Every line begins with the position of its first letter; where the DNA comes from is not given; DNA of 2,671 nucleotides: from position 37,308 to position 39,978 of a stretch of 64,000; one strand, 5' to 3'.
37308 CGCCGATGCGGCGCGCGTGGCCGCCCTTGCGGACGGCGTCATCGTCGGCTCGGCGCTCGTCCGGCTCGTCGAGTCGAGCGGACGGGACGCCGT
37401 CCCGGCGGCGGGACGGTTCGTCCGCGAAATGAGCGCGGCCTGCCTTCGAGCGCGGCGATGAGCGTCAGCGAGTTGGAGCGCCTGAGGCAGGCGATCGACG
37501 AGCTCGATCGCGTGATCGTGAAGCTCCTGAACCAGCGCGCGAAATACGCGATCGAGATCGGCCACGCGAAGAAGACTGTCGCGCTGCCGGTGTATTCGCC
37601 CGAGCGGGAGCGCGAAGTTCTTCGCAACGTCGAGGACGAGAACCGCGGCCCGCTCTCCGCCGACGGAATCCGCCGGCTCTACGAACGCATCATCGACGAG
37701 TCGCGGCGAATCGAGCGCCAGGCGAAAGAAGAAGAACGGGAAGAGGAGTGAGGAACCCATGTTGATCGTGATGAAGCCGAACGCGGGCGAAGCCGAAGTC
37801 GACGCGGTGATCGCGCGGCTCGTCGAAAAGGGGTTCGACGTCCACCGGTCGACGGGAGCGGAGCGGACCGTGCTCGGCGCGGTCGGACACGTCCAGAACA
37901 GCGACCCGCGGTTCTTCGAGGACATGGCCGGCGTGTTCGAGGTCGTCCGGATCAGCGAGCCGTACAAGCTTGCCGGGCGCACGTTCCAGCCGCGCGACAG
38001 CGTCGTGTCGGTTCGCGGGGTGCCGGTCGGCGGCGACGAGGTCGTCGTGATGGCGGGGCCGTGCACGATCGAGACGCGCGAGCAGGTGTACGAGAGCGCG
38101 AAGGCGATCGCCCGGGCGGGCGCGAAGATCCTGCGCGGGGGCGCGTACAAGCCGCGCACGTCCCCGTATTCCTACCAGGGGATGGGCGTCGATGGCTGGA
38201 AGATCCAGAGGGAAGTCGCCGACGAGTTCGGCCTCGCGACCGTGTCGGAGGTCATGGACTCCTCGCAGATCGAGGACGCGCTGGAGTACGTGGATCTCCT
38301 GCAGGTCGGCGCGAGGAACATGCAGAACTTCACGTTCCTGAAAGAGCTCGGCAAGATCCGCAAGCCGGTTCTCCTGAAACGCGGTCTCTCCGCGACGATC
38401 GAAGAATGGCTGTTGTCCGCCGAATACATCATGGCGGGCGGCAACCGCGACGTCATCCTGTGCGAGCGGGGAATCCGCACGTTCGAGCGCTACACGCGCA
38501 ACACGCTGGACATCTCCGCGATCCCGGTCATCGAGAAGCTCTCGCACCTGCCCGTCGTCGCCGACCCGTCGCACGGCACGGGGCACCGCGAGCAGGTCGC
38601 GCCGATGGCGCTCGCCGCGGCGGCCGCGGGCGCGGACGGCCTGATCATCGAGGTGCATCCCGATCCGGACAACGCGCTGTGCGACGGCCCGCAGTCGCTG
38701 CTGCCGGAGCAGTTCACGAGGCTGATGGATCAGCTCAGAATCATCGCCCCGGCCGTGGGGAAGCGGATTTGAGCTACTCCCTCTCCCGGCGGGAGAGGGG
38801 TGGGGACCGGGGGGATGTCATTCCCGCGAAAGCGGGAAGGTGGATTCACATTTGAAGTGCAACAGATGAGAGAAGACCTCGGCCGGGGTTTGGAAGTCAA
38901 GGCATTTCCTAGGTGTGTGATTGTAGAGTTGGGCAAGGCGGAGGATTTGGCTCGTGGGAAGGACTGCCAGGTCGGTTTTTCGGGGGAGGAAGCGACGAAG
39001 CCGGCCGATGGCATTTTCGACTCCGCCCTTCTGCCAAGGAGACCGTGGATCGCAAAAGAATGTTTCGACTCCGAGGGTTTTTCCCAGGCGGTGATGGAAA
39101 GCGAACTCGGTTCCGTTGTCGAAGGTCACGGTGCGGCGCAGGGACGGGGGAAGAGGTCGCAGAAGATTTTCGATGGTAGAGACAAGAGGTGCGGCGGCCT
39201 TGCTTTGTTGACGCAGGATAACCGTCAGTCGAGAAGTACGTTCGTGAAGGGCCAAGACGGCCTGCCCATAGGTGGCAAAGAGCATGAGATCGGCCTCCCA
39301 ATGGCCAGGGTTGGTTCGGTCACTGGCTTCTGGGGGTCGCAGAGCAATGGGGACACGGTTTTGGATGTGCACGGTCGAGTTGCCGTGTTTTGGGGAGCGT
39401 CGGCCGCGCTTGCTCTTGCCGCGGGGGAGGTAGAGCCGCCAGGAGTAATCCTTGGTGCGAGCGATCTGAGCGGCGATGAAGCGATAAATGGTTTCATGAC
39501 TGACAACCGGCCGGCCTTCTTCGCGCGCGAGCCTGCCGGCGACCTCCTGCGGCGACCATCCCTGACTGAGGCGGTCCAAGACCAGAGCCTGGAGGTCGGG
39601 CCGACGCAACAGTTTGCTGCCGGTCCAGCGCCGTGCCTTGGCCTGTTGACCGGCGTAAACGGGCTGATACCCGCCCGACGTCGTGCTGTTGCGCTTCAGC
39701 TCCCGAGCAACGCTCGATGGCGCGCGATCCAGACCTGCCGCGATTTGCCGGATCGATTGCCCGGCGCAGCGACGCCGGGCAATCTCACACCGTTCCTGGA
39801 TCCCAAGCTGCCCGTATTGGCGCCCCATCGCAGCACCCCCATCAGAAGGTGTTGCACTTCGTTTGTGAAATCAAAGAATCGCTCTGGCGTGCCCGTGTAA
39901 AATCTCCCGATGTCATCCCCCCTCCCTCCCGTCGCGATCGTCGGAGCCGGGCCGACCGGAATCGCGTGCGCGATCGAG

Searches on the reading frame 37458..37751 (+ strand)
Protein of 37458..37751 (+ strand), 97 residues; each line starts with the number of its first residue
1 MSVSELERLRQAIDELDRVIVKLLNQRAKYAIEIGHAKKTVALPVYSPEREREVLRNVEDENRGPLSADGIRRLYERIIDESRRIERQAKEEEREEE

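Call 62: search_protein_families(library=pfam, proteins=[window:37458-37751:+], max_evalue=0.00001)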
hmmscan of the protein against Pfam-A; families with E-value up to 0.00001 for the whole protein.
window:37458-37751:+ (97 aa): 1 family
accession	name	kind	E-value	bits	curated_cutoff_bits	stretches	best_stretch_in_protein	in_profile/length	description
PF01817.26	CM_2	-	9.6e-25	87.1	27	1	9-86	1-79/80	Chorismate mutase type II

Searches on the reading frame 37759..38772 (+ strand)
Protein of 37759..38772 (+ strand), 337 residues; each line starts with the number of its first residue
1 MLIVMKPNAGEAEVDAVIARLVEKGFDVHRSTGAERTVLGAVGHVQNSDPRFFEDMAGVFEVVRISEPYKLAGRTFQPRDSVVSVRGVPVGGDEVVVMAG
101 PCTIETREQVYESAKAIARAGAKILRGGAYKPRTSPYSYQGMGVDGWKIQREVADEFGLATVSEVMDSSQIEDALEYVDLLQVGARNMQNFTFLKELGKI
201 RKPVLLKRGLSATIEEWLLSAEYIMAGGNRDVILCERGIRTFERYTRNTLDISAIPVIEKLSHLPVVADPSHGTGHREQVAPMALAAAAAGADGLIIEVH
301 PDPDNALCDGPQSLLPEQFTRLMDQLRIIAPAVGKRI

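Call 62: search_protein_families(library=pfam, proteins=[window:37759-38772:+], max_evalue=0.00001)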
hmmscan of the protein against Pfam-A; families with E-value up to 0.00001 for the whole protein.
window:37759-38772:+ (337 aa): 3 families
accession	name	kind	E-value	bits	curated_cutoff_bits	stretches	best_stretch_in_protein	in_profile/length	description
PF00793.26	DAHP_synth_1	-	2.2e-80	269.9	25.5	1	87-325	9-263/270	DAHP synthetase I family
PF18152.6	DAHP_snth_FXD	-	1.9e-20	72.9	27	1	1-67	1-67/67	DAHP synthase ferredoxin-like domain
PF03102.20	NeuB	-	1.1e-08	35.3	22.1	1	151-335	62-238/241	NeuB family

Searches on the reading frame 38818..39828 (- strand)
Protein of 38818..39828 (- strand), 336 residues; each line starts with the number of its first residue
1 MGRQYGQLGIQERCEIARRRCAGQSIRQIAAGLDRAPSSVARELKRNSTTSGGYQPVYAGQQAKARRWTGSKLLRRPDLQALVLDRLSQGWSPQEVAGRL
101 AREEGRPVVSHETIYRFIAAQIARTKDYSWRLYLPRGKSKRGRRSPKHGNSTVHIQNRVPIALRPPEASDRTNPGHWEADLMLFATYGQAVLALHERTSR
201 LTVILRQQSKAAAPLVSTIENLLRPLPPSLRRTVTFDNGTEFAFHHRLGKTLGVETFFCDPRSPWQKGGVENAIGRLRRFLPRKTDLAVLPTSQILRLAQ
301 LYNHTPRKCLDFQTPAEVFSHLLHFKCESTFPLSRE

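Call 62: search_protein_families(library=pfam, proteins=[window:38818-39828:-], max_evalue=0.00001)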
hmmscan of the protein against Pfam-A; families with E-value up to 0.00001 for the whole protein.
window:38818-39828:- (336 aa): 3 families
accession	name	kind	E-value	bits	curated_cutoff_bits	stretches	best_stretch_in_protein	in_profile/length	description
PF13936.12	HTH_38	-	7.6e-13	48.4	27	1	6-47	3-44/44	Helix-turn-helix domain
PF13384.12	HTH_23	-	2.6e-07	30.7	24.6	0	11-47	5-41/50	Homeodomain-like domain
PF00665.32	rve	-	4.2e-06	27.4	32.6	1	174-264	5-102/102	Integrase core domain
